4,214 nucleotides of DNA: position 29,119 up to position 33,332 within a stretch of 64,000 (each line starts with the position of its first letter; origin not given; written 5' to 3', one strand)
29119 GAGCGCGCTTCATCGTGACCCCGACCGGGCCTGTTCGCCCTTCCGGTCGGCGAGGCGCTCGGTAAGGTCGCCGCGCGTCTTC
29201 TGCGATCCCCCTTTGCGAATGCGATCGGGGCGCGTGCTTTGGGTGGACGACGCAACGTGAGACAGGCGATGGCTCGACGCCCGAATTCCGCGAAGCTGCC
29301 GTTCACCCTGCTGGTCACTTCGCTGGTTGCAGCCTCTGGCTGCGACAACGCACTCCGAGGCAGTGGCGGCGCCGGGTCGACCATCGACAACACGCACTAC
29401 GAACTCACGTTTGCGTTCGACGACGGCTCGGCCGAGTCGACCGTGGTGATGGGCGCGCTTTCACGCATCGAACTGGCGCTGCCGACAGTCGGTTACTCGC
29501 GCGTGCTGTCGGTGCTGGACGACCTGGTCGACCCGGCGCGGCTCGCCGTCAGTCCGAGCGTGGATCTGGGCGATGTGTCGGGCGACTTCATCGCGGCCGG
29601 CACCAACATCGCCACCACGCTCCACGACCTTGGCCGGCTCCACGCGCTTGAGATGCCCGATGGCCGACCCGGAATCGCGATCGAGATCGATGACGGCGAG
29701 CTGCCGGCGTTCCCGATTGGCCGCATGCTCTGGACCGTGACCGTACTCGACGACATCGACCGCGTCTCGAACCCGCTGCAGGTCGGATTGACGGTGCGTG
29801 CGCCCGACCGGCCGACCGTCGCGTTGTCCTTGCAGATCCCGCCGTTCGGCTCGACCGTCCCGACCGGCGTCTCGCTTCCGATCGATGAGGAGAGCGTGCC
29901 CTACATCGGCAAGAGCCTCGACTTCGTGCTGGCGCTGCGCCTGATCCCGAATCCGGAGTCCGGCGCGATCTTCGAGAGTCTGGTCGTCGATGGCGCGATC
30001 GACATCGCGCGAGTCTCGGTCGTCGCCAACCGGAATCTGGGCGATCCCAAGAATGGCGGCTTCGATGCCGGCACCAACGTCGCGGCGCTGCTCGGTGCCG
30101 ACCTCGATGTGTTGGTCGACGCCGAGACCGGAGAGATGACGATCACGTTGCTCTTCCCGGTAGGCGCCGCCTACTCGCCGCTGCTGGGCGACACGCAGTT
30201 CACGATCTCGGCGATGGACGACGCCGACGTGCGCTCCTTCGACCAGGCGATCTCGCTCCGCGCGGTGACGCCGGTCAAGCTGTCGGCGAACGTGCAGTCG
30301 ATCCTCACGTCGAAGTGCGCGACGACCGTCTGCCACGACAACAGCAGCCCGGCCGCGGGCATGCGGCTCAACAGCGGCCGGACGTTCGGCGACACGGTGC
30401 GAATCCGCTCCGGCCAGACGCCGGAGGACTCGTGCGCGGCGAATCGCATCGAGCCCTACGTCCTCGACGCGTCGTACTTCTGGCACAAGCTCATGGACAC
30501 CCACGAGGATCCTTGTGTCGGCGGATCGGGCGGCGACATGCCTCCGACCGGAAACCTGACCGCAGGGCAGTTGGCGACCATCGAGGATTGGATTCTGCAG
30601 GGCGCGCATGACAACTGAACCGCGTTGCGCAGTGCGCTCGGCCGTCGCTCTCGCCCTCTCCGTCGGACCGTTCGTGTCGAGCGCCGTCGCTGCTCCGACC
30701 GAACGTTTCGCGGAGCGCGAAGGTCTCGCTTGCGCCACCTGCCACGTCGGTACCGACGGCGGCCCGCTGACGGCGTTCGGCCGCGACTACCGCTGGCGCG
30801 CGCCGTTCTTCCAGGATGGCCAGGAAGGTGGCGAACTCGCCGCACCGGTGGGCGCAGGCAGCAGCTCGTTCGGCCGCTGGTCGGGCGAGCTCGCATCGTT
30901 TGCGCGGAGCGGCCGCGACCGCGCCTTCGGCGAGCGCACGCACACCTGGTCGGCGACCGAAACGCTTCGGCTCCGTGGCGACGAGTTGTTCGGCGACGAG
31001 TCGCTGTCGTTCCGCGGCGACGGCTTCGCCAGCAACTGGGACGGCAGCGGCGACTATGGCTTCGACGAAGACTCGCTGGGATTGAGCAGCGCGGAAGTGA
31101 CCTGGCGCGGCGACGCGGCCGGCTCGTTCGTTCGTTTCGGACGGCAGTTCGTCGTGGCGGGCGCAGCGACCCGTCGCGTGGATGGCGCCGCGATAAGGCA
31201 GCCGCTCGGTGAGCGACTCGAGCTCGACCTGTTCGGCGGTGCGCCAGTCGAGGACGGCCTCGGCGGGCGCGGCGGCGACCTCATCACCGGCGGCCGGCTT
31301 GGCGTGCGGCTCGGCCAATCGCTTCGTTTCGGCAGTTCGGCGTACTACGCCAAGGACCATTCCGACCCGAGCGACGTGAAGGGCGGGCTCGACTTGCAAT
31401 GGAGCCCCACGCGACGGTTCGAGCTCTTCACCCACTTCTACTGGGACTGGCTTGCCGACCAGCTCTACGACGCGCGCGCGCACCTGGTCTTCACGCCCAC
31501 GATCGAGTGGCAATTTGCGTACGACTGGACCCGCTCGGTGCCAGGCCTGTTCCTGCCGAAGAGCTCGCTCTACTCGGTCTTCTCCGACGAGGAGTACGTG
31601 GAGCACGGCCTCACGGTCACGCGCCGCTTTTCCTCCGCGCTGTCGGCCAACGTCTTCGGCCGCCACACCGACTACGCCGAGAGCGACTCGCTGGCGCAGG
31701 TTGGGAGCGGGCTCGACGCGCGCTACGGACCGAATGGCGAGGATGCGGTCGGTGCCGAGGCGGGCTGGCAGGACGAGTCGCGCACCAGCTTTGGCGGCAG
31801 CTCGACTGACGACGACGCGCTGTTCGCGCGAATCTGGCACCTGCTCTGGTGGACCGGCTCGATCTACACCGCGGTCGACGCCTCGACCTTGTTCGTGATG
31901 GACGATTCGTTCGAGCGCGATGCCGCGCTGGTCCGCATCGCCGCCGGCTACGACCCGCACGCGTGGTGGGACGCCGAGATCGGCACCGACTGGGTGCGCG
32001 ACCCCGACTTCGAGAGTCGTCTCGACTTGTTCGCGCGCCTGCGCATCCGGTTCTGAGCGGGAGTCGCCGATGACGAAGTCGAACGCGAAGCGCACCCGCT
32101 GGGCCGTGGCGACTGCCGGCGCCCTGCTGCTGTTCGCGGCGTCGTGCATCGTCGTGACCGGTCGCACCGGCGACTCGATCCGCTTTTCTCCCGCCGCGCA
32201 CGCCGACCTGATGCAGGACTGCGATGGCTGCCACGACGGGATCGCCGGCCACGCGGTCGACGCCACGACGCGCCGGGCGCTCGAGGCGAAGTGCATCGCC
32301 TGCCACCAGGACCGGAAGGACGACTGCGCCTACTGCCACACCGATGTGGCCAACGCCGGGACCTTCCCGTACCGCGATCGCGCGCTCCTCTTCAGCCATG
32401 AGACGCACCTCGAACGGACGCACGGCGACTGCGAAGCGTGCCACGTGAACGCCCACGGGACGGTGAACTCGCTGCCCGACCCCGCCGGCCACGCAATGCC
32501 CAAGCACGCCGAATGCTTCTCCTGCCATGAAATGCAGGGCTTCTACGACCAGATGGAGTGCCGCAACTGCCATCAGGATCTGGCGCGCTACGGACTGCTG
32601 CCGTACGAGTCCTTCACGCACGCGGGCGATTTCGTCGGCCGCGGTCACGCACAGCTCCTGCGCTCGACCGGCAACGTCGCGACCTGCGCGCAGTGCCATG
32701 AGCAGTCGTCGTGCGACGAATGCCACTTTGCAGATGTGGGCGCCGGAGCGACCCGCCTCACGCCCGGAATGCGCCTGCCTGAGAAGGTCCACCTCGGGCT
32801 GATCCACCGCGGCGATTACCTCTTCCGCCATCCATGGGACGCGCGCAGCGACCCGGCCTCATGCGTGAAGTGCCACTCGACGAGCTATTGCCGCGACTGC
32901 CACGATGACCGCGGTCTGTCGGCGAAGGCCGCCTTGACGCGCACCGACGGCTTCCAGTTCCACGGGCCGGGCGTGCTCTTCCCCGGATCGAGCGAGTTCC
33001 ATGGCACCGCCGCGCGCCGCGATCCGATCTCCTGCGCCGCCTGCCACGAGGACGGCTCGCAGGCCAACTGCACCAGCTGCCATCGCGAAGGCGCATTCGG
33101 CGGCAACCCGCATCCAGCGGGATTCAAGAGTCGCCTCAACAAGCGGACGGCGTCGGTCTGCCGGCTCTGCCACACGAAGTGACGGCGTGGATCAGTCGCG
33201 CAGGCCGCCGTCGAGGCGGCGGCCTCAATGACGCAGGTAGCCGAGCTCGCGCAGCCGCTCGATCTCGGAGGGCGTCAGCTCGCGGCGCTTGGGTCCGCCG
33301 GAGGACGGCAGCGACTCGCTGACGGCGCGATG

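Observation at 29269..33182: Three-gene lipoprotein / cytochrome-porin / 13-heme cytochrome unit: candidate outer-membrane electron conduit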

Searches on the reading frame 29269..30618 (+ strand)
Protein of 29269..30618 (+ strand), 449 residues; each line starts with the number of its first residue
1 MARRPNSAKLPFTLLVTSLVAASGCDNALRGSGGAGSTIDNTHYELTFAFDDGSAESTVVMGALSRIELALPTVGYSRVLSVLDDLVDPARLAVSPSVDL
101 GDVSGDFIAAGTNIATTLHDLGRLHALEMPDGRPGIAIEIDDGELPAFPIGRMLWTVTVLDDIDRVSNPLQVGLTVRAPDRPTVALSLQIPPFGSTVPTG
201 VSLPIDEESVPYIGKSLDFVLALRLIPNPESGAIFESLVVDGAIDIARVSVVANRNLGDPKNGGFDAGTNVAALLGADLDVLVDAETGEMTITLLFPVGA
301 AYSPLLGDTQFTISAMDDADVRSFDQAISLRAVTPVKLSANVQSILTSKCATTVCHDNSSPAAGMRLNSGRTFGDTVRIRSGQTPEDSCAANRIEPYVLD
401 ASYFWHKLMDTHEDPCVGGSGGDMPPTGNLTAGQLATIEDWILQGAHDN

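Call 4: search_protein_families(library=pfam, proteins=[window:29269-30618:+], max_evalue=1)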
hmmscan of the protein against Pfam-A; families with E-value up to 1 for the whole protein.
window:29269-30618:+ (449 aa): 0 families

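Call 5: search_protein_families(library=ncbifam, proteins=[window:29269-30618:+], max_evalue=1)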
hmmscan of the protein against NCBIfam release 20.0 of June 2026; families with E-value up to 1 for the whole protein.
window:29269-30618:+ (449 aa): 1 family
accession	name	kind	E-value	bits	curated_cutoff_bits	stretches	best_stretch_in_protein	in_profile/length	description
TIGR03507.1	decahem_SO1788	subfamily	0.21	10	209.3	1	338-390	608-657/672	OmcA/MtrC family decaheme c-type cytochrome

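Call 22: find_homologous_proteins(query=window:29269-30615:+, max_evalue=0.001)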
Query window:29269-30615:+ (449 aa): 10 proteins with E <= 0.001 among 8000 candidates.
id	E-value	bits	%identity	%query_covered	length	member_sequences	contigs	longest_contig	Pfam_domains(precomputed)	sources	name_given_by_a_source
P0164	4.3e-292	987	100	100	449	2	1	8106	-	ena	-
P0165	2.0e-183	628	68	96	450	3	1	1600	-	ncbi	-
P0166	1.0e-175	603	66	96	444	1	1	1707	-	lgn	-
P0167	8.6e-157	541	58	95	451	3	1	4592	-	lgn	-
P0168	2.5e-150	519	56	98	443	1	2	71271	-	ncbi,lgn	-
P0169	1.2e-141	491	56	94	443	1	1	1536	-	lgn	-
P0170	1.7e-138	480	53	97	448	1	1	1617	-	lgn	-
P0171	4.5e-135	469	55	95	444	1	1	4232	-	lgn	-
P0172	1.1e-120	422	70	61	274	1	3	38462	-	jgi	jgi:hypothetical protein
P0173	6.9e-120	419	49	97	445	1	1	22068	-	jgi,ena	-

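Call 51: predict_structure(alignment_id=A6)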
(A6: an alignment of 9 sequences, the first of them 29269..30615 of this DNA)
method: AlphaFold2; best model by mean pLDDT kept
length: 449 residues; sequences in the alignment: 9
mean_pLDDT: 67.0   pTM: 0.61
mean pLDDT of the five models: 67.0, 64.2, 62.3, 59.6, 58.3
residues with pLDDT >= 90: 118; 70-90: 149; 50-70: 24; < 50: 158
segments of 3 or more residues with pLDDT < 50: 1-44, 336-449
pLDDT, mean of each block of 10 residues (from residue 1): 33 34 27 24 53 71 85 88 94 90 86 94 93 91 87 87 80 84 88 68 70 78 88 83 89 94 94 86 85 86 91 93 92 58 31 30 30 27 30 32 43 33 36 44 35
secondary structure, 60 per line:
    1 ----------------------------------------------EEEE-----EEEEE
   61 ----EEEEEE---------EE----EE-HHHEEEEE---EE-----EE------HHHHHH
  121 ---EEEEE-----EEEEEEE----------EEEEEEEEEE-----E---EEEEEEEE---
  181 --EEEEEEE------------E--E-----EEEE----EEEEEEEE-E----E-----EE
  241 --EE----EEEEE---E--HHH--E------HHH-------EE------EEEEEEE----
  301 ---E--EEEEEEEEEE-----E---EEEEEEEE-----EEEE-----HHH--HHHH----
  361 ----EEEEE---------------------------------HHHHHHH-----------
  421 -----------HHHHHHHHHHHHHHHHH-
elements in order: E47-50 E56-60 E65-70 E92-96 H115-120 E124-128 E134-140 E151-160 E170-177 E183-189 E211-214 E219-226 E249-253 E290-296 E307-316 E326-333 E339-342 H353-356 E365-369 H403-409 H432-448

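Call 54: search_solved_structures(query=A6, max_evalue=10)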
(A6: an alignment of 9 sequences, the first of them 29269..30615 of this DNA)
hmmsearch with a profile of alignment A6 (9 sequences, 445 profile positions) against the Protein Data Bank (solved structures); distinct sequences matched with E-value up to 10: 2.
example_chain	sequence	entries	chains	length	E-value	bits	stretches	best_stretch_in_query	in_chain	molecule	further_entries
1l4u_A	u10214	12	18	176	0.39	12.5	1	253-327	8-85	SHIKIMATE KINASE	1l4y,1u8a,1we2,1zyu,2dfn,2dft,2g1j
2iyq_A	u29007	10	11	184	0.43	12.3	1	253-327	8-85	SHIKIMATE KINASE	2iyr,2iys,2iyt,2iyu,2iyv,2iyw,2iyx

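Call 57: fold_search(model_id=the predicted structure, library=pdb)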
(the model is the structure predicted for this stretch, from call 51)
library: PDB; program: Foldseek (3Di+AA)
matches with E <= 10: 1897; with E <= 0.001: 801
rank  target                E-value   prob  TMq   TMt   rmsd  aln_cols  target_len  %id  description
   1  5dz9                  1.6e-09  1.00  0.15  0.18  20.7       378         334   12  Streptococcus agalactiae AgI/II polypeptide BspA C-terminal domain (Mut) (released 2016-06-22)
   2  3opu_D                5.3e-08  0.99  0.13  0.16  19.3       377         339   13  Crystal structure of the C-terminal domain of Streptococcus mutans surface protein SpaP (released 2011-01-19)
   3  3pdd                  1.8e-07  1.00  0.16  0.34  17.9       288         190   10  Structures of Clostridium thermocellum CbhA fibronectin(III)-like modules (released 2011-11-23)
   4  1aqk_L                4.2e-07  1.00  0.18  0.31  15.7       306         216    9  THREE-DIMENSIONAL STRUCTURE OF A HUMAN FAB WITH HIGH AFFINITY FOR TETANUS TOXOID (released 1998-02-04)
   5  3f84_A                4.9e-07  0.96  0.14  0.18  21.7       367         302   12  Structure of fusion complex of major pilin CfaB and major pilin CfaB of CFA/I pilus from ETEC E. coli (released 2009-08-11)
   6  3f84_B                5.2e-07  0.98  0.14  0.20  22.4       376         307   13  Structure of fusion complex of major pilin CfaB and major pilin CfaB of CFA/I pilus from ETEC E. coli (released 2009-08-11)
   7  3f85                  5.8e-07  0.97  0.15  0.15  22.7       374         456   12  Structure of fusion complex of homo trimeric major pilin subunits CfaB of CFA/I fimbirae from ETEC E. coli (released 2009-08-11)
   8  6vs7_A                6.5e-07  0.99  0.14  0.16  28.4       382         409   11  Sialic acid binding region of Streptococcus Sanguinis SK1 adhesin (released 2020-08-26)
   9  8jl8                  1.2e-06  0.82  0.10  0.13  18.8       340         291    8  Crystal structure of the collagen binding domain of Cnm from Streptococcus mutans (released 2024-04-10)
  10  6wn1_C                1.3e-06  1.00  0.17  0.29  14.2       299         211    9  Plasmodium vivax reticulocyte binding protein 2b (PvRBP2b) bound to human monoclonal antibody 241242 (released 2021-01-27)
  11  3f83                  1.4e-06  0.97  0.15  0.14  21.4       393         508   12  Structure of fusion complex of the minor pilin CfaE and major pilin CfaB of CFA/I pili from ETEC E. coli (released 2009-08-11)
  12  7u0q_G                1.5e-06  1.00  0.18  0.31  16.2       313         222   11  SARS-Cov2 S protein structure in complex with neutralizing monoclonal antibody 002-02 (released 2023-03-01)
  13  2znw_A                2.0e-06  0.99  0.15  0.25  17.4       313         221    7  Crystal Structure of ScFv10 in Complex with Hen Egg Lysozyme (released 2009-01-27)
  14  8sgg_B                2.1e-06  1.00  0.17  0.29  14.2       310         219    8  Crystal structure of Cy137D09, a monoclonal antibody isolated from macaques immunized with an Epstein-Barr virus glyco (released 2024-04-17)
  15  5xj4_A                2.6e-06  1.00  0.16  0.28  19.0       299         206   12  Complex structure of durvalumab-scFv/PD-L1 (released 2018-04-25)
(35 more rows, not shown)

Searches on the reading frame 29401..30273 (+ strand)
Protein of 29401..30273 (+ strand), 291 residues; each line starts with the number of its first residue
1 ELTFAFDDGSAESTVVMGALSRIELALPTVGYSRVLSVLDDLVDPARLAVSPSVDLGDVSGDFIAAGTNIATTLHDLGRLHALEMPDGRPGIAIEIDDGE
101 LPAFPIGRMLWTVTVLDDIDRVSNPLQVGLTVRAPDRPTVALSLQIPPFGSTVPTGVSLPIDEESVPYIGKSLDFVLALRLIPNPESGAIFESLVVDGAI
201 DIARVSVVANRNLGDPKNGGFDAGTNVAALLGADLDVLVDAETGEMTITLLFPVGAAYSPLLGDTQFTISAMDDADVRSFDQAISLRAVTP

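Call 78: search_protein_families(library=pfam, proteins=[window:29401-30273:+], max_evalue=10)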
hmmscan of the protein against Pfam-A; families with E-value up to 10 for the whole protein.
window:29401-30273:+ (291 aa): 0 families

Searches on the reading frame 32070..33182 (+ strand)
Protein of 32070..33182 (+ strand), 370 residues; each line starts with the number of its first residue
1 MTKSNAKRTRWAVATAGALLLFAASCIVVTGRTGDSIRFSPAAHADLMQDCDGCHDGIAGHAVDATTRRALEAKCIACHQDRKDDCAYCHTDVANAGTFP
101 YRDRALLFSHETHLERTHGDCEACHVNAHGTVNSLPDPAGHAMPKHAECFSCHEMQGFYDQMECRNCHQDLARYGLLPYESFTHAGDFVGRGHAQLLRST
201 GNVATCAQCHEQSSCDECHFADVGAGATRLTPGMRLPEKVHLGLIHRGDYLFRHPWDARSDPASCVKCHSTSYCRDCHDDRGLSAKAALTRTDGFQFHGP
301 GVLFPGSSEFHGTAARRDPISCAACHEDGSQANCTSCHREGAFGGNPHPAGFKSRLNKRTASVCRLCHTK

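Call 4: search_protein_families(library=pfam, proteins=[window:32070-33182:+], max_evalue=1)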
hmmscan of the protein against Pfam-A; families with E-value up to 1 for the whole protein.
window:32070-33182:+ (370 aa): 4 families
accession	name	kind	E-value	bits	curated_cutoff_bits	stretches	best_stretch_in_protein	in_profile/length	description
PF14522.11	Cytochrome_C7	-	2e-11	44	24.8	2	107-169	2-67/67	Cytochrome c7 and related cytochrome c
PF09699.15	Paired_CXXCH_1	-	1.4e-08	34.7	20.6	3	332-370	7-38/41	Doubled CXXCH motif (Paired_CXXCH_1)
PF02085.21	Cytochrom_CIII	-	0.0007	20.3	22.9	1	320-370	31-84/101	Class III cytochrome C family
PF05495.17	zf-CHY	-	0.098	13.5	31.3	1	49-94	19-66/68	CHY zinc finger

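Call 5: search_protein_families(library=ncbifam, proteins=[window:32070-33182:+], max_evalue=1)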
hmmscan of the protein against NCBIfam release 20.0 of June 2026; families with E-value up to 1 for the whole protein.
window:32070-33182:+ (370 aa): 4 families
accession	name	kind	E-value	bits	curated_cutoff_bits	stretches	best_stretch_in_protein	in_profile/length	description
NF043011.1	CytC7_Geobact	equivalog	2.4e-07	31.1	120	2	13-90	10-88/89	cytochrome c7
NF041781.1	mnquin_red_QrcA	equivalog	0.00027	20.6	180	2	103-210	28-124/174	menaquinone reductase multiheme cytochrome c subunit QrcA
TIGR03153.1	cytochr_NrfH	equivalog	0.0032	17.5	134.2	1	28-81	82-135/138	cytochrome c nitrite reductase small subunit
NF038038.1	cytoc_DsrJ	equivalog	0.045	14.1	100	1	68-93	86-111/121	sulfate reduction electron transfer complex DsrMKJOP subunit DsrJ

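Call 47: find_related_loci(query=A5, collection=metagenome_contigs, flank=5000)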
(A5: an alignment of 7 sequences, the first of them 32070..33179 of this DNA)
Query A5 (370 aa) in metagenome_contigs; peptide patterns used: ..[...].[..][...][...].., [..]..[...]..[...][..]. (x = any residue, [..] = any of these).
600 stretches matched a pattern (row limit reached: there are more); 269 encode a relative of the query (tblastn E <= 1e-3); the best 80 are kept; 80 distinct loci.
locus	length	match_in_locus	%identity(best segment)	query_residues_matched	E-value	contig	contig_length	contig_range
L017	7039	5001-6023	64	24-368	8e-152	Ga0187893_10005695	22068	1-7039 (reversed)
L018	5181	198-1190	41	27-368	3e-76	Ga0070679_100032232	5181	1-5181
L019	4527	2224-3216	41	27-368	1e-74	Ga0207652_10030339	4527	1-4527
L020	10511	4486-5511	41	19-368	8e-75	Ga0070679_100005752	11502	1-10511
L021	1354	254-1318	39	7-369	9e-80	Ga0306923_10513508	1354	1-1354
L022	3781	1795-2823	41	18-368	2e-74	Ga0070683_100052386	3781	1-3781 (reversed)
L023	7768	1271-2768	39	7-368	3e-74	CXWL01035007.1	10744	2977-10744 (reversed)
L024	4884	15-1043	41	18-368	2e-74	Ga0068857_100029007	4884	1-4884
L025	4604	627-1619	41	27-368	2e-74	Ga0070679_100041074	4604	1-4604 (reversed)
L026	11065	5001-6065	39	7-369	5e-74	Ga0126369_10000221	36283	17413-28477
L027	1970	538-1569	41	12-368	4e-76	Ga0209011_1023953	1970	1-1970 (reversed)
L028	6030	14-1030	40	20-369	4e-73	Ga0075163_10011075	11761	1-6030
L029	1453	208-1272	38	5-370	2e-77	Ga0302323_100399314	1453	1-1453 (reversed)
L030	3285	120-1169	40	6-369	7e-73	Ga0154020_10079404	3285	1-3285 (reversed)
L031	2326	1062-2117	39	8-368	6e-74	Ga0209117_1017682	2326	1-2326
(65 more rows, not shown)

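Call 52: search_solved_structures(query=A5, max_evalue=1)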
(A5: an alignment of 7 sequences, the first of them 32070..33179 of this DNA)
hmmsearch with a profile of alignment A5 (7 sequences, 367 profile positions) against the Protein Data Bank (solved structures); distinct sequences matched with E-value up to 1: 39.
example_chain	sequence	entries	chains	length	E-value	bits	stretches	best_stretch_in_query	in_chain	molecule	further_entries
3ov0_A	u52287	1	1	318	5.1e-25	91.3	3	35-182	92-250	Cytochrome c family protein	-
3ouq_A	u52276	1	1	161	1.6e-13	53.5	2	103-175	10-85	Cytochrome c family protein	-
8k9e_A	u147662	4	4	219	3.2e-09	39.4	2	106-161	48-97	Cytochrome c7-like domain-containing protein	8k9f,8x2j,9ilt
1z1n_X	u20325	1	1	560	1e-08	37.7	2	108-213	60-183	sixteen heme cytochrome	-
3sj4_X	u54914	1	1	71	2.3e-08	36.5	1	30-94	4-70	CYTOCHROME C7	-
6btm_A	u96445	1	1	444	3.3e-08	36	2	37-85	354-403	Alternative Complex III subunit A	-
3sel_X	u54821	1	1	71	5.3e-08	35.3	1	30-94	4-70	CYTOCHROME C7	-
2n91_A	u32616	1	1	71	6.7e-08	35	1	30-94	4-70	Cytochrome C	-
3sj0_X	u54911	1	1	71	7.1e-08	34.9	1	30-94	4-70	CYTOCHROME C7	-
3sj1_X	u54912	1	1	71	7.5e-08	34.8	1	30-94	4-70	CYTOCHROME C7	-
4hb8_A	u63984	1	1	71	7.8e-08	34.8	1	30-94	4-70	PpcA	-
1os6_A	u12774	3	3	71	9.2e-08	34.5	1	30-94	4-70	PpcA | Cytochrome c3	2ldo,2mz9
4hb6_A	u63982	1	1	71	1.1e-07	34.3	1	30-94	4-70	PpcA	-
4haj_A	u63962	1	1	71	1.2e-07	34.2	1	30-94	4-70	PpcA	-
4hc3_A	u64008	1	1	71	2e-07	33.4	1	30-94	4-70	PpcA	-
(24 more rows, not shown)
